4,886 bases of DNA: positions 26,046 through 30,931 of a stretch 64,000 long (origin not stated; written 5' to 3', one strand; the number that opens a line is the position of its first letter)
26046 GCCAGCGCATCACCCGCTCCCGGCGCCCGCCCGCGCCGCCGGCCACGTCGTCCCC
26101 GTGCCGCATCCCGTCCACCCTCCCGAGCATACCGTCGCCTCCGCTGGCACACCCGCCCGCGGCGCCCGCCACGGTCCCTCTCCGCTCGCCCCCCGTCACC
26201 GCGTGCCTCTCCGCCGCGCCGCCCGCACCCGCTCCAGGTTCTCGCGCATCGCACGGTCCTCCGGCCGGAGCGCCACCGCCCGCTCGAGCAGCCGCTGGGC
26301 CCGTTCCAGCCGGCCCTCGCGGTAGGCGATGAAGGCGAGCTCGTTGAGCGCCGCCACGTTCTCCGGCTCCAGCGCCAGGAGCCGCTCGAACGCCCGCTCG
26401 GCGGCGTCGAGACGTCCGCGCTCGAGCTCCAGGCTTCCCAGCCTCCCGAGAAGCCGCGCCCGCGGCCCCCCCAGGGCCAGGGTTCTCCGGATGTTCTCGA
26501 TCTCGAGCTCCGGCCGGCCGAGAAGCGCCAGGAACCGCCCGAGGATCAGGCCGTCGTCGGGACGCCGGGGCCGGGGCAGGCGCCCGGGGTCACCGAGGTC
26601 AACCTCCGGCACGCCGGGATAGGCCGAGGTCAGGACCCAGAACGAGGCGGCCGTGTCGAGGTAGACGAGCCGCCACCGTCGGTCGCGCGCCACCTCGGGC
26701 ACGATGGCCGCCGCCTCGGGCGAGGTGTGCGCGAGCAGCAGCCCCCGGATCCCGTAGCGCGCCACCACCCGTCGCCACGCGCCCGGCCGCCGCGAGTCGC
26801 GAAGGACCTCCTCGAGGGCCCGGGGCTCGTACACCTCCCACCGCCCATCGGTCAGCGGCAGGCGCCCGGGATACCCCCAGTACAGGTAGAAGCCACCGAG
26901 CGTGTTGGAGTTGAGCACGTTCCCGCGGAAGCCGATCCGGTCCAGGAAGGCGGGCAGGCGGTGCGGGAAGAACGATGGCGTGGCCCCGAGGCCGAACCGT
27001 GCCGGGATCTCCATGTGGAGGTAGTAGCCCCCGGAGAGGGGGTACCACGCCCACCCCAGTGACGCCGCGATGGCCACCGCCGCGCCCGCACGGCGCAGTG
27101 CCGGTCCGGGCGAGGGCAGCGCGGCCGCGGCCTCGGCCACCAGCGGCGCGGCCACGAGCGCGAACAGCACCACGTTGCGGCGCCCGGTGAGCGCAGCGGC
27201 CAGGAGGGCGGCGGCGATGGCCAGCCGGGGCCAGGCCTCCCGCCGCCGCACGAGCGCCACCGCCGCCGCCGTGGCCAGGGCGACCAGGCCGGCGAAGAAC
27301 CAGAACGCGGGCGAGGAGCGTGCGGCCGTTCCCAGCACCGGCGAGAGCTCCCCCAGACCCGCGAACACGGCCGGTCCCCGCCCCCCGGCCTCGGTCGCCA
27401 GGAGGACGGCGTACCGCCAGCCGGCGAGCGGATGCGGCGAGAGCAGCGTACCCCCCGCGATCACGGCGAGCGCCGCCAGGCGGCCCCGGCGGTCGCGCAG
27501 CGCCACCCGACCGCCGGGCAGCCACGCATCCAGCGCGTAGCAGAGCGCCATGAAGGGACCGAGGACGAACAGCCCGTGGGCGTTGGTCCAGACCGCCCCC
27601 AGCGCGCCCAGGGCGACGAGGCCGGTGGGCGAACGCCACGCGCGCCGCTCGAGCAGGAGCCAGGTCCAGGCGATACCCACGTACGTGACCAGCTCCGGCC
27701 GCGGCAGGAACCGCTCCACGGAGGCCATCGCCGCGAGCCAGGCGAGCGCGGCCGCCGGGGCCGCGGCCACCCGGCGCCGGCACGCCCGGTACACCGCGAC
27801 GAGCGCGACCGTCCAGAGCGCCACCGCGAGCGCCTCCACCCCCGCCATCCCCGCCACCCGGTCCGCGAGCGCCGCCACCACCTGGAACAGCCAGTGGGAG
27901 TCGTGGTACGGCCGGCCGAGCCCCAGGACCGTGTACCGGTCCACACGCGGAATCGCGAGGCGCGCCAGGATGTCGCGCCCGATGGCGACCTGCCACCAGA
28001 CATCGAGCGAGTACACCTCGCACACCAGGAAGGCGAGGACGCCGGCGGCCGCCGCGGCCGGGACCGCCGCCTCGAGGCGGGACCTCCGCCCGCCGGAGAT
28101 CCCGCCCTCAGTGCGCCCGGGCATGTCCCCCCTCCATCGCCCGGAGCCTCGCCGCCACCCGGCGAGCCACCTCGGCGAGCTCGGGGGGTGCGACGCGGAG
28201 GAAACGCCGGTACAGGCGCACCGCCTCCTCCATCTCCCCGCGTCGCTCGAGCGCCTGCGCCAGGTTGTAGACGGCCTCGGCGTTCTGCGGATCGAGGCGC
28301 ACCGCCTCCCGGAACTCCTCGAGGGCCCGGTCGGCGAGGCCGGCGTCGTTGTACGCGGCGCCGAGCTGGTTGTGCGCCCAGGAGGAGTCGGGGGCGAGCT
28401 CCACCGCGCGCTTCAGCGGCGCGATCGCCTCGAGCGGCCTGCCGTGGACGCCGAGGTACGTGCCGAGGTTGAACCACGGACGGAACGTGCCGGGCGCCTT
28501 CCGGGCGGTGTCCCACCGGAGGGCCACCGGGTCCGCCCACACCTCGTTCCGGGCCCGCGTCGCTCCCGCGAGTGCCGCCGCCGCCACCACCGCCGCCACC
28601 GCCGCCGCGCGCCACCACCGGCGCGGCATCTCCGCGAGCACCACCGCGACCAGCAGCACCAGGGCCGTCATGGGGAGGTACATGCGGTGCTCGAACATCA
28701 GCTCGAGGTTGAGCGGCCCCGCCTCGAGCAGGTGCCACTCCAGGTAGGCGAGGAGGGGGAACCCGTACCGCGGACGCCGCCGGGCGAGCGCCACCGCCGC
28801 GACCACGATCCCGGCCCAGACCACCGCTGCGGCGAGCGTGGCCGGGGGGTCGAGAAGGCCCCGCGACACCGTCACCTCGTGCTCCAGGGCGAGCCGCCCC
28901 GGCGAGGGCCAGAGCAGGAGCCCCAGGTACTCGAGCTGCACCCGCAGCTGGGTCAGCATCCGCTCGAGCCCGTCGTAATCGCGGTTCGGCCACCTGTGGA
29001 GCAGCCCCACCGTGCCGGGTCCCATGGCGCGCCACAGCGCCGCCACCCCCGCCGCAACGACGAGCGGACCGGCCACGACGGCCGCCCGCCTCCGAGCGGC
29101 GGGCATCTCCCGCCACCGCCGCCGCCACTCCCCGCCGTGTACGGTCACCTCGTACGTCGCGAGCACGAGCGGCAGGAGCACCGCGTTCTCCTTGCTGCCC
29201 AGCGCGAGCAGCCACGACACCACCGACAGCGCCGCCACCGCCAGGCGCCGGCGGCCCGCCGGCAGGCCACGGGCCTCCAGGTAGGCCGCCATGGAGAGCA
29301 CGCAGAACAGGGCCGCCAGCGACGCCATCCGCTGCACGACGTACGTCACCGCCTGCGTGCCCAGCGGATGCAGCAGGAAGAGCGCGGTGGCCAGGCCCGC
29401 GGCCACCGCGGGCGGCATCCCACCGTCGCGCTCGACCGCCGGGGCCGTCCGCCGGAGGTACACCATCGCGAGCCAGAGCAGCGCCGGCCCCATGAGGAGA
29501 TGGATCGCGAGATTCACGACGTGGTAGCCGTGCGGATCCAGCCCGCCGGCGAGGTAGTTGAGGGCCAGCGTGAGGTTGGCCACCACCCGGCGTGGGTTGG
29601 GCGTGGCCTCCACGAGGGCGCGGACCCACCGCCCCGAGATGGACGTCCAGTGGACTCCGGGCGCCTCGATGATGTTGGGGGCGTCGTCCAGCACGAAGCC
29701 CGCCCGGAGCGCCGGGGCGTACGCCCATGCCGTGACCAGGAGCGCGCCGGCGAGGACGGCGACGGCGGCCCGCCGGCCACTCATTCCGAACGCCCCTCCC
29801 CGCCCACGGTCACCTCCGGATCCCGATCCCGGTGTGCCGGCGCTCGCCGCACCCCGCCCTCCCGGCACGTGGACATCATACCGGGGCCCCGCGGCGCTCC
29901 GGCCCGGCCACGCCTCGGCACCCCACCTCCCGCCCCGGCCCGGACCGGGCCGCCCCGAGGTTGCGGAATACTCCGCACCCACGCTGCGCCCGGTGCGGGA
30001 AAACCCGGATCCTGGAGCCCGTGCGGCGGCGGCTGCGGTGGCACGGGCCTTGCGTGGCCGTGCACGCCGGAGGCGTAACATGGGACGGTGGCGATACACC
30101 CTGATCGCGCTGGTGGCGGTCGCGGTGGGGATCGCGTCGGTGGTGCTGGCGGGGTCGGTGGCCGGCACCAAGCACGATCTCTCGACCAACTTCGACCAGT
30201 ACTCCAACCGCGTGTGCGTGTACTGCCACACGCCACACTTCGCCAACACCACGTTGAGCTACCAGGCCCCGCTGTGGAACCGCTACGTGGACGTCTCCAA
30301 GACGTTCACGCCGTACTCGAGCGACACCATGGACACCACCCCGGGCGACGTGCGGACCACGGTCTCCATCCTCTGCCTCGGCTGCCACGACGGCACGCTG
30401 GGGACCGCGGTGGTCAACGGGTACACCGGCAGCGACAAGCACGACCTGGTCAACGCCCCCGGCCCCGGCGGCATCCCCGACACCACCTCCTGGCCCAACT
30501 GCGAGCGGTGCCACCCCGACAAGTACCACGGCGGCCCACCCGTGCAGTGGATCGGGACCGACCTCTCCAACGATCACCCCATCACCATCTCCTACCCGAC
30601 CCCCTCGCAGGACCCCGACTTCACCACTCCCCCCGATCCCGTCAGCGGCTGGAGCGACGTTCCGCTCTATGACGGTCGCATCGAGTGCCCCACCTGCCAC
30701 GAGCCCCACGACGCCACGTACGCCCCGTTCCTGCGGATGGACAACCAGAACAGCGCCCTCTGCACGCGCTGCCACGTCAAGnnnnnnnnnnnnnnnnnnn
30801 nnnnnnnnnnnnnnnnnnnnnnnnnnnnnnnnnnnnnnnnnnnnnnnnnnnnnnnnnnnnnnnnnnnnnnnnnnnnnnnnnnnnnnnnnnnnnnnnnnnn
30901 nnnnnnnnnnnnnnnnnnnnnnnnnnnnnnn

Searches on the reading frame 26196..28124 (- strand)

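Call 15: search_protein_families(library=pfam, proteins=[window:26196-28124:-], max_evalue=0.001)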
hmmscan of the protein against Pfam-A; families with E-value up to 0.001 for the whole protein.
window:26196-28124:- (642 aa): 12 families
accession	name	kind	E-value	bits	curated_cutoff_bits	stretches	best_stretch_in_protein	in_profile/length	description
PF07719.23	TPR_2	-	3.2e-10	39.8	27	1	591-623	2-34/34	Tetratricopeptide repeat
PF14559.12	TPR_19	-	5.1e-09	36.8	25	1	567-626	2-61/68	Tetratricopeptide repeat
PF13432.12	TPR_16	-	1.6e-07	32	32.7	1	562-623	3-64/65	Tetratricopeptide repeat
PF00515.34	TPR_1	-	3.4e-07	30.2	27.8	0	556-589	1-34/34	Tetratricopeptide repeat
PF13181.12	TPR_8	-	2.7e-06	27.5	25.7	0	556-589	1-34/34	Tetratricopeptide repeat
PF13428.12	TPR_14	-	2.3e-05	25.1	23.5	1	558-597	3-42/44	Tetratricopeptide repeat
PF13371.12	TPR_9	-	3.2e-05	24.3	35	1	567-628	6-67/73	Tetratricopeptide repeat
PF13424.12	TPR_12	-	0.00011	22.8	30.1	1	556-621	3-76/77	Tetratricopeptide repeat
PF13431.12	TPR_17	-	0.00016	22.1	24.4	0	578-610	1-33/34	Tetratricopeptide repeat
PF13414.12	TPR_11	-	0.00019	21.5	26.8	0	563-604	1-42/42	TPR repeat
PF23914.1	TPR_CcmH_CycH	-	0.00026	21.3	42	1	527-623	55-154/158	Cytochrome c-type biogenesis protein H TPR domain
PF25064.1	ARM_TT21_5th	-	0.00054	20.7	27.8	1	565-618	10-63/117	TT21 fifth ARM repeats domain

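Call 72: search_protein_families(library=ncbifam, proteins=[window:26196-28124:-], max_evalue=0.001)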
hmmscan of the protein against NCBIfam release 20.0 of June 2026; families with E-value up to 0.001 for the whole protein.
window:26196-28124:- (642 aa): 5 families
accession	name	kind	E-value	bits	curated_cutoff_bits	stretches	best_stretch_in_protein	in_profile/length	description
TIGR02917.1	PEP_TPR_lipo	equivalog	2.2e-08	32.5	312.2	1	562-634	471-543/899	XrtA/PEP-CTERM system TPR-repeat protein PrsT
NF052415.1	T3SS_chap_SctY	equivalog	2.2e-06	28.1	70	1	557-622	7-72/106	type III secretion apparatus assembly chaperone SctY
TIGR03939.1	PGA_TPR_OMP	equivalog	7.2e-06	24.5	366.65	1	557-638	430-511/800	poly-beta-1,6 N-acetyl-D-glucosamine export porin PgaA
TIGR02521.1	type_IV_pilW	equivalog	7.8e-05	22.3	154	1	565-620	144-199/234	type IV pilus biogenesis/stability protein PilW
NF033920.0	C39_PA2778_fam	equivalog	0.00011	21.7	150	1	562-621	196-255/255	PA2778 family cysteine peptidase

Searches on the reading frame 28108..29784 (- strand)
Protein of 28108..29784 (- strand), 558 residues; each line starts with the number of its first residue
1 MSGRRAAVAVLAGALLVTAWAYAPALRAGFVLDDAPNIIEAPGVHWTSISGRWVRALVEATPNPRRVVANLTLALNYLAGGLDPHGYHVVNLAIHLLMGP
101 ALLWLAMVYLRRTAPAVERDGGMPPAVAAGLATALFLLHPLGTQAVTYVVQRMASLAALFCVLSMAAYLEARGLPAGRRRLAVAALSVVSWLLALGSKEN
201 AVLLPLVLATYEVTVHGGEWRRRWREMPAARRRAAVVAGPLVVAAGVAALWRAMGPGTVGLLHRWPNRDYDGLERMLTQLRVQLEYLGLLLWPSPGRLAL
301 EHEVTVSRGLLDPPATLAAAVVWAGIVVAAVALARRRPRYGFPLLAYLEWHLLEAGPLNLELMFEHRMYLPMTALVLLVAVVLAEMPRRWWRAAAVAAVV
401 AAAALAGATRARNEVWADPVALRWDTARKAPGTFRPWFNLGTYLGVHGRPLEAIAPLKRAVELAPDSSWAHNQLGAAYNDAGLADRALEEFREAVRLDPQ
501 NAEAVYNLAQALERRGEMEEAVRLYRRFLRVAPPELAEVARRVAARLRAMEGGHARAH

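Call 72: search_protein_families(library=ncbifam, proteins=[window:28108-29784:-], max_evalue=0.001)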
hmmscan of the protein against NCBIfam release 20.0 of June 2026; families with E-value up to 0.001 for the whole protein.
window:28108-29784:- (558 aa): 15 families
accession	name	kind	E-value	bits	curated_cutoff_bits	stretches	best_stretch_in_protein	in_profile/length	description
NF040959.1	MamA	equivalog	2.4e-15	56.5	200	2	428-537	65-174/204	magnetosome protein MamA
TIGR02917.1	PEP_TPR_lipo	equivalog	2.3e-10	39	312.2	1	420-534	553-667/899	XrtA/PEP-CTERM system TPR-repeat protein PrsT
TIGR02521.1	type_IV_pilW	equivalog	2.4e-09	37.1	154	1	448-526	45-123/234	type IV pilus biogenesis/stability protein PilW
NF033758.1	gliding_GltE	equivalog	3.1e-08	33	225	1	457-537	279-360/411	adventurous gliding motility TPR repeat lipoprotein GltE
NF047558.1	TPR_END_plus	domain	9.8e-07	28.6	32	0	437-470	2-36/56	TPR end-of-group domain-containing protein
NF033920.0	C39_PA2778_fam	equivalog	3.1e-06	26.8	150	1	447-532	169-254/255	PA2778 family cysteine peptidase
NF008755.0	PRK11788.1-3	equivalog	3.7e-06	26.5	430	1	484-531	52-99/388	lipopolysaccharide assembly protein LapB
NF033762.1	social_mot_Tgl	equivalog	4.1e-06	26.3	225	1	438-529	35-127/252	social motility TPR repeat lipoprotein Tgl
NF052415.1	T3SS_chap_SctY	equivalog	4.4e-06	27.2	70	1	447-530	19-105/106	type III secretion apparatus assembly chaperone SctY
NF008520.0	PRK11447.1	equivalog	1.8e-05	22.8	858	1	457-531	258-332/1157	cellulose synthase complex outer membrane protein BcsC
NF041054.1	WAxxUGC_long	equivalog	2.6e-05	23.7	300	0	470-501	278-309/354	ResA-like WAxxUGC motif-containing protein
TIGR00990.1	3a0801s09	subfamily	0.00017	20.4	757.25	1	441-526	338-423/615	mitochondrial import receptor subunit TOM70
NF008757.0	PRK11788.1-5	equivalog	0.00032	19.9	363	1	484-530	51-97/388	lipopolysaccharide assembly protein LapB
NF008391.2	PRK11189.1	equivalog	0.00045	19.8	250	1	457-530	88-161/297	lipoprotein NlpI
NF002725.1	PRK02603.1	equivalog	0.0008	19.5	143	0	464-520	68-124/173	photosystem I assembly protein Ycf3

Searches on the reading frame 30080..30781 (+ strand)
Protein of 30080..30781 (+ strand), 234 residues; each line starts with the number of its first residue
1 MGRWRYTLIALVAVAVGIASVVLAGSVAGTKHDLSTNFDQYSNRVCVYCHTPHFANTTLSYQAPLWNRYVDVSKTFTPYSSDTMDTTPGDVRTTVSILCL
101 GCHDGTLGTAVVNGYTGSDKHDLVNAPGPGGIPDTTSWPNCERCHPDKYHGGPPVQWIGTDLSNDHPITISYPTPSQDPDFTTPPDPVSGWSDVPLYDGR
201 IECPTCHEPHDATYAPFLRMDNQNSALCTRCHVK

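Call 4: search_protein_families(library=pfam, proteins=[window:30080-30781:+], max_evalue=1)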
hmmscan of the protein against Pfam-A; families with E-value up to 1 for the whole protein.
window:30080-30781:+ (234 aa): 5 families
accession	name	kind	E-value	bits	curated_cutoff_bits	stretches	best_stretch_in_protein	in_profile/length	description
PF09699.15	Paired_CXXCH_1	-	6.2e-12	45.4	20.6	2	202-233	8-37/41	Doubled CXXCH motif (Paired_CXXCH_1)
PF14522.11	Cytochrome_C7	-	2.8e-09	37.1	24.8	2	42-145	12-66/67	Cytochrome c7 and related cytochrome c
PF14537.11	Cytochrom_c3_2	-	0.0036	18.2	25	1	198-232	55-78/79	Cytochrome c3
PF12704.14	MacB_PCD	-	0.023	15.4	27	1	7-91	1-84/207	MacB-like periplasmic core domain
PF22113.1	Mtrc-MtrF_II-IV_dom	-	0.2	11.6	30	1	44-147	29-129/176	Outer membrane cytochrome MtrC/MtrF-like, domains II/IV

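Call 6: search_solved_structures(query=window:30080-30781:+, max_evalue=1, show_alignments=2)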
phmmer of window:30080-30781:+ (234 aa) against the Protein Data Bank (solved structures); distinct sequences matched with E-value up to 1: 3.
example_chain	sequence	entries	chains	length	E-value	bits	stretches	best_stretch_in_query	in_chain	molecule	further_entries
7tfs_A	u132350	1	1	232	9.6e-26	93.9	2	9-114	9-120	Cytochrome c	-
9yuq_N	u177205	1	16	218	5.5e-24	88.1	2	11-113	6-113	Putative multiheme cytochrome c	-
7yoy_J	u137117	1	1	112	0.68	12.4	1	15-72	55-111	3E8 light chain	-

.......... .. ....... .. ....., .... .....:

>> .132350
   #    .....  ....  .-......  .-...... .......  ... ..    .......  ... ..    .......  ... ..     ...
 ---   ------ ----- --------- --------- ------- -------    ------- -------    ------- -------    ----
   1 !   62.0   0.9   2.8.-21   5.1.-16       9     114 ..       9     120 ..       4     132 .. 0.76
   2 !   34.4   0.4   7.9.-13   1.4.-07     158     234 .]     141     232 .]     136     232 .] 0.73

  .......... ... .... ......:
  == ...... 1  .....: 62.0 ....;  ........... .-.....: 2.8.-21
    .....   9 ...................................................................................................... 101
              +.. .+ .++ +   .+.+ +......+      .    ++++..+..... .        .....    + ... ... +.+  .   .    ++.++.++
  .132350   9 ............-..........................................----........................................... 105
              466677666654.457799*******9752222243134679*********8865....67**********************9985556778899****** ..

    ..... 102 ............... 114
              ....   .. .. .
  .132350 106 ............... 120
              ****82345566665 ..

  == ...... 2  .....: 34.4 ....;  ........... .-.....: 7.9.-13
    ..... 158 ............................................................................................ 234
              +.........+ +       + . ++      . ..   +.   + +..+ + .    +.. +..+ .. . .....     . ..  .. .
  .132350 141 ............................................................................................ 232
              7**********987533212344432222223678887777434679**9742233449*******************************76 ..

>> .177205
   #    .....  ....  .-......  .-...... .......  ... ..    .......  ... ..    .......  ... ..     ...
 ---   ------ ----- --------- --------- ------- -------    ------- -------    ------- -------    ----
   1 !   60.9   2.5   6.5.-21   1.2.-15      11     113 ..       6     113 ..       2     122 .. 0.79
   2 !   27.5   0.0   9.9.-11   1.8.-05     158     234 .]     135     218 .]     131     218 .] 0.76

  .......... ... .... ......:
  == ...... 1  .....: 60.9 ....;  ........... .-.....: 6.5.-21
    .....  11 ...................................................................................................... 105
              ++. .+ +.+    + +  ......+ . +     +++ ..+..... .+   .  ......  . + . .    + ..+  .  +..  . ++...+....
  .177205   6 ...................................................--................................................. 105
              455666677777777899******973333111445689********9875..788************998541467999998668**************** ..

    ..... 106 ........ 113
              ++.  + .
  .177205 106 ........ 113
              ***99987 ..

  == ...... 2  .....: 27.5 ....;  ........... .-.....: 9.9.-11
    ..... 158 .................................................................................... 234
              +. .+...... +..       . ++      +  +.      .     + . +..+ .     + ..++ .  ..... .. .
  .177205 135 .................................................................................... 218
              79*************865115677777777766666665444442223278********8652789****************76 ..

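Call 58: find_related_loci(query=window:30080-30781:+, collection=metagenome_contigs, flank=8000)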
Query window:30080-30781:+ (234 aa) in metagenome_contigs; peptide patterns used: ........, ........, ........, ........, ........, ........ (x = any residue, [..] = any of these).
600 stretches matched a pattern (row limit reached: there are more); 533 encode a relative of the query (tblastn E <= 1e-3); the best 80 are kept; 80 distinct loci.
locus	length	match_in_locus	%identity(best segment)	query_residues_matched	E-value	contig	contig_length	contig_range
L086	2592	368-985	65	27-234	1e-95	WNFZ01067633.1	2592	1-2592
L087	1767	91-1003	57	3-234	6e-86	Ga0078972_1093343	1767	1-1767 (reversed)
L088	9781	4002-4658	57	3-234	7e-82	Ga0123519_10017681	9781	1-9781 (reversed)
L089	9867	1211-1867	57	3-234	7e-82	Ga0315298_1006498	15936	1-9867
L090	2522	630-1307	49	1-234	1e-68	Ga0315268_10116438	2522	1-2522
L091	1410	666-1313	47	8-234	5e-63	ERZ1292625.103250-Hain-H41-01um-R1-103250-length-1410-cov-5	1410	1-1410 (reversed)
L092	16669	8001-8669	45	20-234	2e-56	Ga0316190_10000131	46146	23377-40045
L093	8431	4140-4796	45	27-234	5e-53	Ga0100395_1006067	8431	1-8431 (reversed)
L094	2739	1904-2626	40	8-234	2e-52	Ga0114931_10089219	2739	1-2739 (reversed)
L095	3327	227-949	39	3-234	2e-45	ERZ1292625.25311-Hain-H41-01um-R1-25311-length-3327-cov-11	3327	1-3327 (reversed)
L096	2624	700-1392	39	9-234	3e-41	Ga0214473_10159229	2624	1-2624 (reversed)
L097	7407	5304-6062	31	5-234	1e-38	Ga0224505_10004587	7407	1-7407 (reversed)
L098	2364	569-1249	37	20-234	1e-38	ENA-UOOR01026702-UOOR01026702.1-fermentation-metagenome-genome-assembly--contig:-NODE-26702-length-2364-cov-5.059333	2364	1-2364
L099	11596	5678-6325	36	12-234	6e-38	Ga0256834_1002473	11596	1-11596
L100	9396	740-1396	38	2-234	1e-37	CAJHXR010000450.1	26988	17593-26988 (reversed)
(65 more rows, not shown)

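Call 72: search_protein_families(library=ncbifam, proteins=[window:30080-30781:+], max_evalue=0.001)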
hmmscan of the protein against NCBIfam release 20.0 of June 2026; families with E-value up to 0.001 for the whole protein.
window:30080-30781:+ (234 aa): 3 families
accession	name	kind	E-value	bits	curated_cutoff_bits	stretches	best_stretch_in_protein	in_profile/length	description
TIGR01905.1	paired_CXXCH_1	subfamily_domain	1e-11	44.5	25.2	1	202-232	8-36/41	doubled CXXCH domain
NF041028.1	decahem_GSU2203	exception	5.3e-10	39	325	1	192-233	166-208/317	GSU2203 family decaheme c-type cytochrome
TIGR03508.1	decahem_SO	subfamily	2.3e-09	37.1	192.2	1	193-233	136-175/258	DmsE family decaheme c-type cytochrome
